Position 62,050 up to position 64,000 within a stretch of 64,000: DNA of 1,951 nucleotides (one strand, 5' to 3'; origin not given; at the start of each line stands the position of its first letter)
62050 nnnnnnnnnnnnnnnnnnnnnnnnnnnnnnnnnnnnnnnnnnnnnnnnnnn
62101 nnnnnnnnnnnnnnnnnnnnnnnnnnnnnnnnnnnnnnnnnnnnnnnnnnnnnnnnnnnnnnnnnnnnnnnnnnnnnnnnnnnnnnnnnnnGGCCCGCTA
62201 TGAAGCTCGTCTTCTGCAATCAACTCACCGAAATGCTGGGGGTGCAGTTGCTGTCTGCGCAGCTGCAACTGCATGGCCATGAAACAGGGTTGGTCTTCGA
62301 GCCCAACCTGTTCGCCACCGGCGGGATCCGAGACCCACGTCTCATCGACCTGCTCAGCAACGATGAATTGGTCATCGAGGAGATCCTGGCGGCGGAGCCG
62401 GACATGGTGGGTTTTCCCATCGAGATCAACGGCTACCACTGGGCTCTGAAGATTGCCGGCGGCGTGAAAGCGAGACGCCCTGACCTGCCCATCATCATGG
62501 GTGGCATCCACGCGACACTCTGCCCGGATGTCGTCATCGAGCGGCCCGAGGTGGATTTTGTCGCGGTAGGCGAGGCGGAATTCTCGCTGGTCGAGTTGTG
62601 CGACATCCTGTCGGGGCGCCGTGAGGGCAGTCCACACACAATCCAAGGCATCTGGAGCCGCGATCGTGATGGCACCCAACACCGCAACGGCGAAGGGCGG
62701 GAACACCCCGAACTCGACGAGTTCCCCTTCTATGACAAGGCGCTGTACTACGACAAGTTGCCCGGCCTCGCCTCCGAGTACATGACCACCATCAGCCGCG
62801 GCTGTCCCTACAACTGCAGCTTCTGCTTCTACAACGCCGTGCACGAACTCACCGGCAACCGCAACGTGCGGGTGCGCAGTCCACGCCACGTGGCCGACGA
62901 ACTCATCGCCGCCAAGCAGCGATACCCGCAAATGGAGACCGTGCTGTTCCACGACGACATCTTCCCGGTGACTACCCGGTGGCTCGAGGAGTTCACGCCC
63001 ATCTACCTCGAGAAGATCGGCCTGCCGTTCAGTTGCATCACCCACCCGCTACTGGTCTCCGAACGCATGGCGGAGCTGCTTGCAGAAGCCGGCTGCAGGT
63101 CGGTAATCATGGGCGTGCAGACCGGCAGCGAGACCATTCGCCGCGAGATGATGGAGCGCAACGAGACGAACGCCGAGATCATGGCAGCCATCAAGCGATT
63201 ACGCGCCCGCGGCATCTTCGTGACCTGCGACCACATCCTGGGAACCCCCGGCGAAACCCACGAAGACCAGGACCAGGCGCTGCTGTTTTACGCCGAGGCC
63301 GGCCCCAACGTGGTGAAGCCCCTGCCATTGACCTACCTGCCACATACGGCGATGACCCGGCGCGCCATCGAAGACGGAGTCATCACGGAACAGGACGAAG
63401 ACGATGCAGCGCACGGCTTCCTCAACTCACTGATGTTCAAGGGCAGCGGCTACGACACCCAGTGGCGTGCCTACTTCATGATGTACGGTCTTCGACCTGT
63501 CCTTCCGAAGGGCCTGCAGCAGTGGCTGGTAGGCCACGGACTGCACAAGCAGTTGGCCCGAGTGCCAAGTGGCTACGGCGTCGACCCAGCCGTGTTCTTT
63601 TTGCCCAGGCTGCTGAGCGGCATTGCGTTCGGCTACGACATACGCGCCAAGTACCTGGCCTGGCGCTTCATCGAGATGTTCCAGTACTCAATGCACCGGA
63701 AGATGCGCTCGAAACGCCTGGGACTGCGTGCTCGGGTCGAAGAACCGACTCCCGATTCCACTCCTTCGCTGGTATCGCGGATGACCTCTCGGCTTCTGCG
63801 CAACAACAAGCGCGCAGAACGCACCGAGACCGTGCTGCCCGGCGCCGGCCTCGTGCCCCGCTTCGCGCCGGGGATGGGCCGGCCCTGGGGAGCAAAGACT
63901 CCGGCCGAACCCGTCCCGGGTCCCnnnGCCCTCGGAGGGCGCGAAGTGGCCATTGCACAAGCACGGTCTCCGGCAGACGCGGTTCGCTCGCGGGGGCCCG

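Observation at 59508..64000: Orphan radical-SAM cassette: two paralogous B12-binding enzymes flanking a SPASM/twitch-type enzyme, next to tRNA-Arg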

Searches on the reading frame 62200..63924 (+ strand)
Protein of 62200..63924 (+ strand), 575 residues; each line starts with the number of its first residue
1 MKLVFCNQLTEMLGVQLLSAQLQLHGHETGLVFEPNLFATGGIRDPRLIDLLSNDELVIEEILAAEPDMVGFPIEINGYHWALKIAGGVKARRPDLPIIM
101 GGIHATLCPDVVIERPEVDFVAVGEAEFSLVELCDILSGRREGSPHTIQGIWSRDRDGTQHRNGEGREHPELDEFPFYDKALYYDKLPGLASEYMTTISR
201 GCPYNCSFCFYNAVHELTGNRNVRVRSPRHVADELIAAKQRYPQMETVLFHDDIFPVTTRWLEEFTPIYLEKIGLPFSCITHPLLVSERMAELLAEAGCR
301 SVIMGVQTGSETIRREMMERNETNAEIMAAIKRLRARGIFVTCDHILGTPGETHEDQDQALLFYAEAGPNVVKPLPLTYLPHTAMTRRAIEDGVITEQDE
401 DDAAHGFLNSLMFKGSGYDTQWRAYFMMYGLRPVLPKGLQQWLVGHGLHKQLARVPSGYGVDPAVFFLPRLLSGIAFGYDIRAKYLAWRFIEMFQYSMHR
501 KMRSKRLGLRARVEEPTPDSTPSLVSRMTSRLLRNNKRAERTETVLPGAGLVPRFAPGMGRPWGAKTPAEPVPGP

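Call 4: search_protein_families(library=pfam, proteins=[window:62200-63924:+], max_evalue=0.01)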
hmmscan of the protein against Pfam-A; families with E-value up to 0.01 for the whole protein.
window:62200-63924:+ (575 aa): 4 families
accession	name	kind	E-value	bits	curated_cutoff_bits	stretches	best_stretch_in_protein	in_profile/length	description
PF04055.27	Radical_SAM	-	1.4e-26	94.1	29.5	1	198-359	3-161/166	Radical SAM superfamily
PF02310.24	B12-binding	-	1.9e-15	57.2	32.1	1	12-132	14-119/121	B12 binding domain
PF19238.5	Radical_SAM_2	-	0.0013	18.9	26.7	0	302-347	80-124/151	Radical SAM-like domain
PF19864.5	Radical_SAM_N2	-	0.0019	18.1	29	1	89-140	79-128/151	Radical SAM proteins, N-terminal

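Call 5: search_protein_families(library=ncbifam, proteins=[window:62200-63924:+], max_evalue=0.01)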
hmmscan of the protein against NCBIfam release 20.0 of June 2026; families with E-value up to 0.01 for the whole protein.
window:62200-63924:+ (575 aa): 31 families (the best 25 are shown)
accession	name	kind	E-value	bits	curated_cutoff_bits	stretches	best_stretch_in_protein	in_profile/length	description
TIGR03471.1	HpnJ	equivalog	2e-36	125.9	577.6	1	43-400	44-398/472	hopanoid biosynthesis associated radical SAM protein HpnJ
NF050148.1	rSAM_ApyD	equivalog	2.4e-36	125.3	750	1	13-362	26-361/645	RiPP biosynthesis radical SAM protein ApyD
TIGR04072.2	rSAM_ladder_B12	equivalog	1.7e-26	92.9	360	1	94-399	97-382/443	lipid biosynthesis B12-binding/radical SAM protein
TIGR04013.1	B12_SAM_MJ_1487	hypoth_equivalog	2.1e-24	86.1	251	2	92-229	66-183/382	TIGR04013 family B12-binding domain/radical SAM domain-containing protein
TIGR04479.1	bcpD_PhpK_rSAM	subfamily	4.9e-24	84.6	600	1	121-372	175-414/504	PhpK family radical SAM P-methyltransferase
TIGR03975.1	rSAM_ocin_1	subfamily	5.8e-24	84.5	281.85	1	58-359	120-422/606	RiPP maturation radical SAM C-methyltransferase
TIGR04385.1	B12_rSAM_cofa1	equivalog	2.8e-20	72.9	450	1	92-361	96-358/438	B12 lower ligand biosynthesis radical SAM protein BzaD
TIGR02026.1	BchE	equivalog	3.8e-18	65.6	481.35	1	49-399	43-397/497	magnesium-protoporphyrin IX monomethyl ester anaerobic oxidative cyclase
NF033712.0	B12_rSAM_KedN5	subfamily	1.1e-17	63.5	700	1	62-402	58-404/624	KedN5 family methylcobalamin-dependent radical SAM C-methyltransferase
TIGR04014.1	B12_SAM_MJ_0865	equivalog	3e-15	56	360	2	92-237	65-200/434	methyl-coenzyme M reductase glutamine C-methyltransferase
NF038361.1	rSAM_Sden_1168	equivalog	1.1e-12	47.3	575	1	62-397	136-481/560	Sden_1168 family B12-binding radical SAM P-methyltransferase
TIGR00089.1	TIGR00089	subfamily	4.2e-12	45.6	251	1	281-373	229-324/429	MiaB/RimO family radical SAM methylthiotransferase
TIGR04295.1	B12_rSAM_oligo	hypoth_equivalog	9.7e-11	41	400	1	100-329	106-324/422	TIGR04295 family B12-binding domain-containing radical SAM protein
TIGR01579.1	MiaB-like-C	equivalog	1.7e-10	40.8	357.05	1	285-363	233-314/416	tRNA (N(6)-L-threonylcarbamoyladenosine(37)-C(2))-methylthiotransferase MtaB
TIGR04190.1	B12_SAM_Ta0216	equivalog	3.1e-09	36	500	1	80-331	94-357/554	TIGR04190 family B12-binding domain/radical SAM domain protein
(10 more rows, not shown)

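Call 6: find_encoding_contigs(protein=window:62200-63924:+, flank=10000, max_places=6)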
Protein window:62200-63924:+ (575 aa): 12 contigs read that carry it; 6 places shown.
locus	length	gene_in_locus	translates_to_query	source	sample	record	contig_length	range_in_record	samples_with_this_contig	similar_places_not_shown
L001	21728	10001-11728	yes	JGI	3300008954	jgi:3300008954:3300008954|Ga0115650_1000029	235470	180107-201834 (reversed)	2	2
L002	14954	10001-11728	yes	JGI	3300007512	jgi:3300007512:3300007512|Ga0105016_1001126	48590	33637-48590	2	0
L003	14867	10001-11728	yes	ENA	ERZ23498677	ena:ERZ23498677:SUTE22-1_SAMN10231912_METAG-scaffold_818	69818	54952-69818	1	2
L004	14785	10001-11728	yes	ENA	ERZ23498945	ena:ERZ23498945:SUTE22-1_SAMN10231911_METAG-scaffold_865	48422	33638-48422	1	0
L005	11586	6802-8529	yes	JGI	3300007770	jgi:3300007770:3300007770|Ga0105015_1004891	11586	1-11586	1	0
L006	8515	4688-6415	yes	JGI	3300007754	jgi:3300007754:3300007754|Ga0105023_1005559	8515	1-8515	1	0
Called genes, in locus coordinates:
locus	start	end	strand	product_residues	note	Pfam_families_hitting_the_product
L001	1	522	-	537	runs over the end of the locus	PF00069:Pkinase, PF07714:PK_Tyr_Ser-Thr, PF01636:APH (faint)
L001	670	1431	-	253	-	PF09992:NAGPA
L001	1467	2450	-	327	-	-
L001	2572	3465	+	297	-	-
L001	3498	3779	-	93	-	PF00076:RRM_1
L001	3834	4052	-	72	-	PF01176:eIF-1a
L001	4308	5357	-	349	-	PF16697:Yop-YscD_cpl (weak), PF00498:FHA, PF00990:GGDEF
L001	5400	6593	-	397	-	PF13624:SurA_N_3, PF13623:SurA_N_2 (weak), PF13098:Thioredoxin_2 (faint), PF13462:Thioredoxin_4, PF01323:DSBA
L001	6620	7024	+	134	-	-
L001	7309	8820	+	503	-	PF02310:B12-binding, PF04055:Radical_SAM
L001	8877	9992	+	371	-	PF04055:Radical_SAM, PF13186:SPASM (weak)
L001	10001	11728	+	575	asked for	PF02310:B12-binding, PF04055:Radical_SAM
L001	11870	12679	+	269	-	PF13489:Methyltransf_23, PF13847:Methyltransf_31, PF08241:Methyltransf_11, PF08242:Methyltransf_12, PF13649:Methyltransf_25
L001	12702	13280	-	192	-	-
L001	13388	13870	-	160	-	-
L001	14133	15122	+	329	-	-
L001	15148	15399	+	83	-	-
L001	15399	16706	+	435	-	PF02127:Peptidase_M18, PF05343:Peptidase_M42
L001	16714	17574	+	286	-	PF13489:Methyltransf_23, PF01209:Ubie_methyltran, PF13649:Methyltransf_25, PF13847:Methyltransf_31, PF08241:Methyltransf_11, PF08242:Methyltransf_12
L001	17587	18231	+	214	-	PF04055:Radical_SAM (weak)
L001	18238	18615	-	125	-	-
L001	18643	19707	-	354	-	-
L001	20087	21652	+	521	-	-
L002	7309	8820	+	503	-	PF02310:B12-binding, PF04055:Radical_SAM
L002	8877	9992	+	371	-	PF04055:Radical_SAM, PF13186:SPASM (weak)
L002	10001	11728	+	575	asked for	PF02310:B12-binding, PF04055:Radical_SAM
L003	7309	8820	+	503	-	PF02310:B12-binding, PF04055:Radical_SAM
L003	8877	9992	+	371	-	PF04055:Radical_SAM, PF13186:SPASM (weak)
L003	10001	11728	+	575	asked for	PF02310:B12-binding, PF04055:Radical_SAM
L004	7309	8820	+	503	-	PF02310:B12-binding, PF04055:Radical_SAM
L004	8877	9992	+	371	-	PF04055:Radical_SAM, PF13186:SPASM (weak)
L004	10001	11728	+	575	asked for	PF02310:B12-binding, PF04055:Radical_SAM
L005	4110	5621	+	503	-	PF02310:B12-binding, PF04055:Radical_SAM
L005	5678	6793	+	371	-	PF04055:Radical_SAM, PF13186:SPASM (weak)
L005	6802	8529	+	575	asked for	PF02310:B12-binding, PF04055:Radical_SAM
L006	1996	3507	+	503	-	PF02310:B12-binding, PF04055:Radical_SAM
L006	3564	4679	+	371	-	PF04055:Radical_SAM, PF13186:SPASM (weak)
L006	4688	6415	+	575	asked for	PF02310:B12-binding, PF04055:Radical_SAM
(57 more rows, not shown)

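Call 9: search_protein_families(library=pfam, proteins=[L001:11747-12679:+, L001:12702-13280:-, L001:13388-13870:-, L001:14133-15122:+, L001:15148-15399:+, L001:15399-16706:+, L001:16714-17574:+, L001:17587-18231:+, L001:6620-7024:+, L001:20087-21652:+], max_evalue=0.01)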
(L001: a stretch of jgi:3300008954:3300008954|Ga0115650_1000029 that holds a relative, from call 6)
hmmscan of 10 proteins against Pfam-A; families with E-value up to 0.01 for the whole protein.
L001:11747-12679:+ (310 aa): 6 families
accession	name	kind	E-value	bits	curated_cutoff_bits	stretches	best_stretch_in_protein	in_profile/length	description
PF13489.12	Methyltransf_23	-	3.6e-26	92.3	27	1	105-257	20-160/164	Methyltransferase domain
PF08242.18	Methyltransf_12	-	1.3e-13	51.9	30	1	112-200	1-98/98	Methyltransferase domain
PF13649.12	Methyltransf_25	-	4.1e-13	50.3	27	1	111-198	1-97/97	Methyltransferase domain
PF08241.18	Methyltransf_11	-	4.2e-13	50.2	21.2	1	112-202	1-95/95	Methyltransferase domain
PF13847.12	Methyltransf_31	-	2.9e-12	46.9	27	1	110-252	6-142/145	Methyltransferase domain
PF08003.17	Methyltransf_9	-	0.00045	19.7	23.8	1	110-205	118-220/315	Protein of unknown function (DUF1698)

L001:12702-13280:- (192 aa): 0 families

L001:13388-13870:- (160 aa): 0 families

L001:14133-15122:+ (329 aa): 3 families
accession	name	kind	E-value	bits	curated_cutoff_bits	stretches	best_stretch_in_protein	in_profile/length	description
PF05198.21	IF3_N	-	2.6e-28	98.4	26.9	1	2-66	5-69/70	Translation initiation factor IF-3, N-terminal domain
PF00707.27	IF3_C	-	1e-20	73.9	34.8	1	77-159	4-85/86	Translation initiation factor IF-3, C-terminal domain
PF05887.16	Trypan_PARP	-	0.0073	16.7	100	0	163-236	38-111/134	Procyclic acidic repetitive protein (PARP)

L001:15148-15399:+ (83 aa): 0 families

L001:15399-16706:+ (435 aa): 2 families
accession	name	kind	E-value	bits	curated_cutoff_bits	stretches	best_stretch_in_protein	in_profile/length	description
PF02127.20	Peptidase_M18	-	6.3e-124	414.5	24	1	14-432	1-431/432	Aminopeptidase I zinc metalloprotease (M18)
PF05343.19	Peptidase_M42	-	4.5e-10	39.5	23.2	1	306-428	178-292/292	M42 glutamyl aminopeptidase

L001:16714-17574:+ (286 aa): 11 families
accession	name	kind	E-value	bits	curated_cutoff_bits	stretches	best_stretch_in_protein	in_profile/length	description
PF13649.12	Methyltransf_25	-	9.3e-25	87.6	27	1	63-156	1-97/97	Methyltransferase domain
PF08241.18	Methyltransf_11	-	3.2e-24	85.8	21.2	1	64-158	1-93/95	Methyltransferase domain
PF13847.12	Methyltransf_31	-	2.2e-19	70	27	1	62-160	6-109/145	Methyltransferase domain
PF01209.24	Ubie_methyltran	-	3.7e-16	59.6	20.1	1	58-166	46-157/233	ubiE/COQ5 methyltransferase family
PF08242.18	Methyltransf_12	-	4.8e-14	53.3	30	1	64-158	1-98/98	Methyltransferase domain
PF13489.12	Methyltransf_23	-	5.8e-10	39.6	27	1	57-213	20-161/164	Methyltransferase domain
PF05148.21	Methyltransf_8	-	9.9e-05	22.7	27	1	63-160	76-157/219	Hypothetical methyltransferase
PF05401.17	NodS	-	0.00018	21.8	24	1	56-157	40-141/201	Nodulation protein S (NodS)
PF05175.20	MTS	-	0.00022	21.4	23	1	56-132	30-105/170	Methyltransferase small domain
PF01135.25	PCMT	-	0.0004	20.6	20.3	1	40-113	56-127/210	Protein-L-isoaspartate(D-aspartate) O-methyltransferase (PCMT)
PF01728.25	FtsJ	-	0.0029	18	24.1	0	60-191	22-168/181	FtsJ-like methyltransferase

L001:17587-18231:+ (214 aa): 1 family
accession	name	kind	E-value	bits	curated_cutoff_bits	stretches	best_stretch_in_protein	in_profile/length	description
PF04055.27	Radical_SAM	-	5.4e-06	27.1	29.5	1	45-133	10-95/166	Radical SAM superfamily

L001:6620-7024:+ (134 aa): 0 families

L001:20087-21652:+ (521 aa): 1 family
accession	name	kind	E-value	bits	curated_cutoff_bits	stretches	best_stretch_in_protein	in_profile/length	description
PF13231.12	PMT_2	-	0.0061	17.2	26.1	0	126-265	20-153/160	Dolichyl-phosphate-mannose-protein mannosyltransferase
